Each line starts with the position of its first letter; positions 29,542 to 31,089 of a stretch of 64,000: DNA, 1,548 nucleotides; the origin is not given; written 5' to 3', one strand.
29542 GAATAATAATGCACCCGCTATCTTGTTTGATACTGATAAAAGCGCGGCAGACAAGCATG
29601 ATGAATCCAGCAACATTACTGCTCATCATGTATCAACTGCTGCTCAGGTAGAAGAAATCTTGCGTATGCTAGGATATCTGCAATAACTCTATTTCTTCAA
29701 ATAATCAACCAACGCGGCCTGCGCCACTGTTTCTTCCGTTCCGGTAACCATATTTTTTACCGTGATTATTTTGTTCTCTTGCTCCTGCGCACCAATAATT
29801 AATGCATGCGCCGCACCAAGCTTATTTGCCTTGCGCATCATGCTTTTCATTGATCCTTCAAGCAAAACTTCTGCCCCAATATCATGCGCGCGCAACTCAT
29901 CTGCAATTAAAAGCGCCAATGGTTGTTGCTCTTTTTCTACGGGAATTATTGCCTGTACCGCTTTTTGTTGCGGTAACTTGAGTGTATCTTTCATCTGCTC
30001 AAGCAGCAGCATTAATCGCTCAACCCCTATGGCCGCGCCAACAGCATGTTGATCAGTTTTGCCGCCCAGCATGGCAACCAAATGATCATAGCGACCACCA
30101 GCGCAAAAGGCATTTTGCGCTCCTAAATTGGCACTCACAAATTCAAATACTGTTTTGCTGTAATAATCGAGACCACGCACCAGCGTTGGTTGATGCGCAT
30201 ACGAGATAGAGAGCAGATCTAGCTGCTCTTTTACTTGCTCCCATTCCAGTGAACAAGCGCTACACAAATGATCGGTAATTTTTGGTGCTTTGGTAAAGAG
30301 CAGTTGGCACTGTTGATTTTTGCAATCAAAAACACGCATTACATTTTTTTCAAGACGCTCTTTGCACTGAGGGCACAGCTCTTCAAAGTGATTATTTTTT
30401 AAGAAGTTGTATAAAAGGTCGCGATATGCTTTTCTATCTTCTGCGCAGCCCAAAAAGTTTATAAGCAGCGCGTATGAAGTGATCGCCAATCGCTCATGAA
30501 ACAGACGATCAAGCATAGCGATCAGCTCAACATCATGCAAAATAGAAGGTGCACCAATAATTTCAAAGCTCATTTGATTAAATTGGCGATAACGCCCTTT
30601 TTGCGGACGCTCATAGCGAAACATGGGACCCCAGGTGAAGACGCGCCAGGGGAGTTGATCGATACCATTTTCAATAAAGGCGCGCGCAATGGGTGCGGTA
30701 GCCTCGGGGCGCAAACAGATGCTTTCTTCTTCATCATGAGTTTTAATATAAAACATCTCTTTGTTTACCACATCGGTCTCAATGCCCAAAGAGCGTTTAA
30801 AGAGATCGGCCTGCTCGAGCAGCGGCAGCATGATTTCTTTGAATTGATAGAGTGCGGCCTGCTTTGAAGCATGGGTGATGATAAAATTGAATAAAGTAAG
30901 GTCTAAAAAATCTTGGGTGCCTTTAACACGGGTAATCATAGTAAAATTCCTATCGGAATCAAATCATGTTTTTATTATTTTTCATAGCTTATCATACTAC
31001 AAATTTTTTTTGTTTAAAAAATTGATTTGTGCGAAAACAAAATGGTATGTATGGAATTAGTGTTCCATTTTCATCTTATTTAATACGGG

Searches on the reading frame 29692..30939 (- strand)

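Call 39: search_protein_families(library=pfam, proteins=[window:29692-30939:-], max_evalue=0.001)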
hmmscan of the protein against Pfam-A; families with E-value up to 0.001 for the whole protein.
window:29692-30939:- (416 aa): 4 families
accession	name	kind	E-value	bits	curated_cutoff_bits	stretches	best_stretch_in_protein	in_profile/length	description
PF13393.11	tRNA-synt_His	-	2.1e-31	109.8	25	1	23-309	19-308/308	Histidyl-tRNA synthetase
PF00587.30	tRNA-synt_2b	-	5.2e-18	66.2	29.3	1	68-313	5-175/179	tRNA synthetase class II core domain (G, H, P, S and T)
PF03129.25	HGTP_anticodon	-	1.7e-13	51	21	1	330-416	3-93/94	Anticodon binding domain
PF01409.25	tRNA-synt_2d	-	8.3e-06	25.9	19.8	1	60-146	65-149/246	tRNA synthetases class II core domain (F)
